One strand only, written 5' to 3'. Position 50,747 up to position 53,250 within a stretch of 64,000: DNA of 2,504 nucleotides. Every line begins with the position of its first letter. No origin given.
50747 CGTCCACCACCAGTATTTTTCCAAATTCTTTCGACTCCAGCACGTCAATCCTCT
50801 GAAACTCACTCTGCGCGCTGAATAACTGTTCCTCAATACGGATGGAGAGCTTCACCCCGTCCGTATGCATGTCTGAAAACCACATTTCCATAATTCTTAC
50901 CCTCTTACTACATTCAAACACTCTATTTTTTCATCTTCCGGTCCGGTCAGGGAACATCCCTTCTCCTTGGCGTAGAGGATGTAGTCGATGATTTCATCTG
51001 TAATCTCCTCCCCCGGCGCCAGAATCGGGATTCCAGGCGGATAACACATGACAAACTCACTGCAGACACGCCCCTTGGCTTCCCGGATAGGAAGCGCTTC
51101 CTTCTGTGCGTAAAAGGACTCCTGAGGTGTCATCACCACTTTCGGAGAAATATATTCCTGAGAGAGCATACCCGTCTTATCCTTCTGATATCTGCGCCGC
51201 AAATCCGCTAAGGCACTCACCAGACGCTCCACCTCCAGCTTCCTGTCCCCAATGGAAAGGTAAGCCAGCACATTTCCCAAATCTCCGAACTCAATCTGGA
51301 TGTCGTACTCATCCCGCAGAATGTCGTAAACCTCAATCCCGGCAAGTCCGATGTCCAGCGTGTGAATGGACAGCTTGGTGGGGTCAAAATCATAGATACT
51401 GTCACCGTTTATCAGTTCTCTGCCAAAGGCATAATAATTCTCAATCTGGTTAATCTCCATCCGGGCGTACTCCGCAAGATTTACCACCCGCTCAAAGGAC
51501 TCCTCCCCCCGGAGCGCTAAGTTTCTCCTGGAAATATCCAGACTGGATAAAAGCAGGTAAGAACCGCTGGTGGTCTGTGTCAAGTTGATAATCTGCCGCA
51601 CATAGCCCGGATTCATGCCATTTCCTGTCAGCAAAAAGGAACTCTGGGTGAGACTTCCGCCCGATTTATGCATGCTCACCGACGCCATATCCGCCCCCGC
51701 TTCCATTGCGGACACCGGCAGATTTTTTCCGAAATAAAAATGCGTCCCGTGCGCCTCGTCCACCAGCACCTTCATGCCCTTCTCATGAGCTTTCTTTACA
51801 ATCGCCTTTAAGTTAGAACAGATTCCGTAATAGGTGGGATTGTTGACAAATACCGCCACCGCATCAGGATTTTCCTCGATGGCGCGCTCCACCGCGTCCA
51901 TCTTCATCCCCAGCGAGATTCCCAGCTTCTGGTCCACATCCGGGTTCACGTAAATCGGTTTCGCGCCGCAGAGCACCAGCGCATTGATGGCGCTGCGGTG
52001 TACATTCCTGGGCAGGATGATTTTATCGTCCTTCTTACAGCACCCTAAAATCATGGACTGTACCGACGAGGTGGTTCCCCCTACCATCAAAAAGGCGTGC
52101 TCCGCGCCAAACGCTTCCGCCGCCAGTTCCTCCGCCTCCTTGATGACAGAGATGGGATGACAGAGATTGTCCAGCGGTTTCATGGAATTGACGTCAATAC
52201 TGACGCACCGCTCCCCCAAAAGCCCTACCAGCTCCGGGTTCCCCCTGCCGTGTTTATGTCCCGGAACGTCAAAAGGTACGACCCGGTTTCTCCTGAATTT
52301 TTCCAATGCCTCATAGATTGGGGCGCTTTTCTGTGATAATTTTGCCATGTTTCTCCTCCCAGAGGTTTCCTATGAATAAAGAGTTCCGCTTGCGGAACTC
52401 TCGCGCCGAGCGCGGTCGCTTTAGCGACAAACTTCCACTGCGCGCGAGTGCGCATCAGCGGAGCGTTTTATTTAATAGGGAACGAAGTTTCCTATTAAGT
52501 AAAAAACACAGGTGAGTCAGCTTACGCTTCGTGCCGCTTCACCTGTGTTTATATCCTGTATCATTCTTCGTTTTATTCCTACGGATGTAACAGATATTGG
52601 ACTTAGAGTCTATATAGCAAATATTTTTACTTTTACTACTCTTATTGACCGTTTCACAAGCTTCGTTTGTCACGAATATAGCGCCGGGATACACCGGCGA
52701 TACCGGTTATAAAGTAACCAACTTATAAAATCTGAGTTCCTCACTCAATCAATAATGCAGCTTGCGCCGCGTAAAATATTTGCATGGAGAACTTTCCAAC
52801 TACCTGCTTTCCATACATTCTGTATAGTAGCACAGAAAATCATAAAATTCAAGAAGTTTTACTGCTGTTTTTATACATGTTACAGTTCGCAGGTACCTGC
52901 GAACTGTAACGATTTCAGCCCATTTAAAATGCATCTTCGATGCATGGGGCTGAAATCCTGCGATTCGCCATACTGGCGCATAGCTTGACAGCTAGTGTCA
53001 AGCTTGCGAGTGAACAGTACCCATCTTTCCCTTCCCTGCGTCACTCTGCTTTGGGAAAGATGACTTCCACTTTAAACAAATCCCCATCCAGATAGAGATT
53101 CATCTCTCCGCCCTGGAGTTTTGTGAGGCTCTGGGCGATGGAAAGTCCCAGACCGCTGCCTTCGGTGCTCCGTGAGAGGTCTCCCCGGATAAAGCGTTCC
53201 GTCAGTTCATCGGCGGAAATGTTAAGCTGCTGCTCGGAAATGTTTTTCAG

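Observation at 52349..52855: speA polyamine operon has a ~465-nt leader with its own promoter, an unclassified upstream domain, an intrinsic terminator, then element copy B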

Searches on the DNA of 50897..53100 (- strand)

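Call 4: search_rna_families(source=window, start=52250, end=53100, threshold=evalue, max_evalue=10, show_alignments=3)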
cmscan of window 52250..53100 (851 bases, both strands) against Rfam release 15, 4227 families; matches with E-value up to 10: 4.
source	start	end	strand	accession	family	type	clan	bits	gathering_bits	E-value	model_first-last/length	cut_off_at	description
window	53021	53095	-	RF02965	CyVA-1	Gene; sRNA;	-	18.4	41.4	0.4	1-77/77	no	CyVA-1 RNA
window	52813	52904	-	RF02413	snoR145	Gene; snRNA; snoRNA; HACA-box;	-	15.9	57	7.9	1-147/147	no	Small nucleolar RNA snoR145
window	52732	52858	-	RF00432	SNORA51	Gene; snRNA; snoRNA; HACA-box;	-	14.6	50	7.1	1-133/133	no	Small nucleolar RNA SNORA51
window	52980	53036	+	RF01952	SOX2OT_exon2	Gene; lncRNA;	-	13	45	3.2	1-69/69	no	SOX2 overlapping transcript exon 2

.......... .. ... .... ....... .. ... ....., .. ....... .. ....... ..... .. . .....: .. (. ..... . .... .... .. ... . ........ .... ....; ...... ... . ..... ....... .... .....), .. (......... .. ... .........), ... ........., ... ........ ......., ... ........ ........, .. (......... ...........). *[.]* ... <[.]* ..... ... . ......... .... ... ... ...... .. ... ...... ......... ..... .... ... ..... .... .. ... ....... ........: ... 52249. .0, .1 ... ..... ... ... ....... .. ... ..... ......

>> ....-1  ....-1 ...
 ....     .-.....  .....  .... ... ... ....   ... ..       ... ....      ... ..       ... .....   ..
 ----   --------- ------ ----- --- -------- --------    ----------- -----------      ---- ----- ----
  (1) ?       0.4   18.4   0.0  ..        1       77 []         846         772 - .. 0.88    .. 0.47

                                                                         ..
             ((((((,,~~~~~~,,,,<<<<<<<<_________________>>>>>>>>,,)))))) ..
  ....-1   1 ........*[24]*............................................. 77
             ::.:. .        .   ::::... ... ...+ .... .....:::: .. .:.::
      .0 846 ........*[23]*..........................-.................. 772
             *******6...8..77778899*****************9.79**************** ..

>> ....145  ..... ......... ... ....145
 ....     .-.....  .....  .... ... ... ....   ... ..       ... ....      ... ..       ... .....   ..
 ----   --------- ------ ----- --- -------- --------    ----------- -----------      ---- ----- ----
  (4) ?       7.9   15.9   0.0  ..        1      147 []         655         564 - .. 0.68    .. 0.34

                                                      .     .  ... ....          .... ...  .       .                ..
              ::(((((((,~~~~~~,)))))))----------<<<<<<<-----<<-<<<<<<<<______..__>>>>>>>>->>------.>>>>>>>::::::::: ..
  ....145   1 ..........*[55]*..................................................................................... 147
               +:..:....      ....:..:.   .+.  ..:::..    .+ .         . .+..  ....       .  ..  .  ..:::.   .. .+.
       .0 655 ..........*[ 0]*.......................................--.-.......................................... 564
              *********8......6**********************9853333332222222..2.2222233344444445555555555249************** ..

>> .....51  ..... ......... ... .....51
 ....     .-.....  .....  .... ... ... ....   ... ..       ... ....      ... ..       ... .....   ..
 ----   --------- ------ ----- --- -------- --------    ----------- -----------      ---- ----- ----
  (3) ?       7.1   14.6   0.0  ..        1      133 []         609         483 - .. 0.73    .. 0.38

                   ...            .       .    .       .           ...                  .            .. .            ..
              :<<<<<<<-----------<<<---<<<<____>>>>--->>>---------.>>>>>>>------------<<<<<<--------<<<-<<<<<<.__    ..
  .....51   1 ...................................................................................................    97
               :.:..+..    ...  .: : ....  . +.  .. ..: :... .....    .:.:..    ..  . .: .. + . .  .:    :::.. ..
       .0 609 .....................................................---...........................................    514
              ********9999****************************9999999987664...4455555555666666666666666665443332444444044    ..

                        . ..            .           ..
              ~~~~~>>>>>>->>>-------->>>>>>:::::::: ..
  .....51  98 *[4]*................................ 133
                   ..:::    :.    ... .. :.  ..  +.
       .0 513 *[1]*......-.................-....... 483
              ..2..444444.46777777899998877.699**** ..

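Call 31: search_rna_families(sources=[L010, L033, L079, L048, L045, L038, L062, L086, L047, L080, L025, L058, L061], threshold=gathering)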
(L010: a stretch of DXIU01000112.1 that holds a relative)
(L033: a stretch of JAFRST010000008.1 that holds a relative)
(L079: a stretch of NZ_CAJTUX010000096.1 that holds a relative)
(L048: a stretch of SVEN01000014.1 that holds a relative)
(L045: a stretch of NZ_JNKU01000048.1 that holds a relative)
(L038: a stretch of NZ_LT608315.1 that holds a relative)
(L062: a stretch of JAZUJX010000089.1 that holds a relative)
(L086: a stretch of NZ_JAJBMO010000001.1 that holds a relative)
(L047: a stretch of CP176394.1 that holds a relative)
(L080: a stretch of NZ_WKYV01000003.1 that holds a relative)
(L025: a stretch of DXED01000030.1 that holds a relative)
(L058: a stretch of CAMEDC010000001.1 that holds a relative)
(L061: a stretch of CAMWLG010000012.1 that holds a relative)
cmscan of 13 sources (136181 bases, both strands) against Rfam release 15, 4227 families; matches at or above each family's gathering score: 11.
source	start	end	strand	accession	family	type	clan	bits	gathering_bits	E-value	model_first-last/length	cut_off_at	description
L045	374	729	+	RF00023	tmRNA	Gene;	CL00001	137.6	47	2.1e-53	1-374/374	no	transfer-messenger RNA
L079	199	250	+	RF02440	SpF59_sRNA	Gene; sRNA;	-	73.8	37.2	4.3e-11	1-54/54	no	Streptococcus sRNA SpF59 (ldcC RNA)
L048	4526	4576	+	RF02440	SpF59_sRNA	Gene; sRNA;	-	71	37.2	1.9e-10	1-54/54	no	Streptococcus sRNA SpF59 (ldcC RNA)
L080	4523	4573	+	RF02440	SpF59_sRNA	Gene; sRNA;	-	69.6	37.2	3.9e-10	1-54/54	no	Streptococcus sRNA SpF59 (ldcC RNA)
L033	4680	4732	+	RF02440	SpF59_sRNA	Gene; sRNA;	-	69.4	37.2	4.3e-10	1-54/54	no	Streptococcus sRNA SpF59 (ldcC RNA)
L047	4629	4679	+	RF02440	SpF59_sRNA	Gene; sRNA;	-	66.4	37.2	2.1e-09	1-54/54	no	Streptococcus sRNA SpF59 (ldcC RNA)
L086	4491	4542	+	RF02440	SpF59_sRNA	Gene; sRNA;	-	63.4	37.2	1e-08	1-54/54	no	Streptococcus sRNA SpF59 (ldcC RNA)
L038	4662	4739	+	RF02440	SpF59_sRNA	Gene; sRNA;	-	61.2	37.2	3.3e-08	1-54/54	no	Streptococcus sRNA SpF59 (ldcC RNA)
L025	105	184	+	RF00005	tRNA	Gene; tRNA;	CL00001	59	29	7.1e-10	1-71/71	no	tRNA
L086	4071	4180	-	RF00504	Glycine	Cis-reg; riboswitch;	CL00125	53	32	9.7e-08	1-94/94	no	Glycine riboswitch aptamer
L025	1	64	+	RF00005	tRNA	Gene; tRNA;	CL00001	52.8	29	3.7e-08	10-71/71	5'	tRNA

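Call 32: search_rna_families(source=L079, start=150, end=620, threshold=evalue, max_evalue=1, show_alignments=2)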
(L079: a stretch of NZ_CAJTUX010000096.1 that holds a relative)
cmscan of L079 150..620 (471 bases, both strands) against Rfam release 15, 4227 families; matches with E-value up to 1: 2.
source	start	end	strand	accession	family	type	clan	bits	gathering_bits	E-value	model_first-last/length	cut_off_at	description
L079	199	250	+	RF02440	SpF59_sRNA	Gene; sRNA;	-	73.8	37.2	1.5e-13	1-54/54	no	Streptococcus sRNA SpF59 (ldcC RNA)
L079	499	552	+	RF00131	mir-30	Gene; miRNA;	-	16.5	50.2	0.79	1-77/77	no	mir-30 microRNA precursor family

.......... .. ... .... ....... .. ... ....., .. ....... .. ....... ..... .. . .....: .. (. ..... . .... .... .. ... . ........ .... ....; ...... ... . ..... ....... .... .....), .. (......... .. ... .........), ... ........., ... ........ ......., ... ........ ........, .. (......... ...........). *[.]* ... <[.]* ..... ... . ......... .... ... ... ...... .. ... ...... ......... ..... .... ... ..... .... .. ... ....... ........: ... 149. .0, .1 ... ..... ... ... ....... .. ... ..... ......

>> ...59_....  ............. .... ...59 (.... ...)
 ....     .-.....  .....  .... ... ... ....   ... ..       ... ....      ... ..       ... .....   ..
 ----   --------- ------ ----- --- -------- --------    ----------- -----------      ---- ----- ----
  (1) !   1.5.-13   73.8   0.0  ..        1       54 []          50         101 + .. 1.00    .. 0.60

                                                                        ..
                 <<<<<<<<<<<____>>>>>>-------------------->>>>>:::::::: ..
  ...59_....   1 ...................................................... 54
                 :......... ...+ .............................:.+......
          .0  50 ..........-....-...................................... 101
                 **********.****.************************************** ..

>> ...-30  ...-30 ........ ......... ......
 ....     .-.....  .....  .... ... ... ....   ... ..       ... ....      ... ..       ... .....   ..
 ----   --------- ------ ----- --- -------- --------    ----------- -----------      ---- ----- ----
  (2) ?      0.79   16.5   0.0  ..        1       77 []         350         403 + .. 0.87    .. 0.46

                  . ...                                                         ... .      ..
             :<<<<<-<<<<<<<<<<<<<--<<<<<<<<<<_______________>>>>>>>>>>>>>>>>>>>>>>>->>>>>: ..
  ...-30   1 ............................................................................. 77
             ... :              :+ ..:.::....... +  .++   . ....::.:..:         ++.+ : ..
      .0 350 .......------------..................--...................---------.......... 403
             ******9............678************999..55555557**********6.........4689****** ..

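Call 40: build_rna_model(alignment_id=A2, structure=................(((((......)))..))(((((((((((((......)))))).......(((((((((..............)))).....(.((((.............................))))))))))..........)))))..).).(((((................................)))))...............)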
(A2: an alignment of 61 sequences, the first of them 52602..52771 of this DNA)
Model R1 built from alignment A2 (61 sequences, 221 columns); structure: as given.
model positions 146; base pairs 37; branch points 4; effective number of sequences 1.8; information 0.589 bits per position. Calibrated on 0.2 Mb of random sequence (short: E-values are rough).
structure used (alignment columns):
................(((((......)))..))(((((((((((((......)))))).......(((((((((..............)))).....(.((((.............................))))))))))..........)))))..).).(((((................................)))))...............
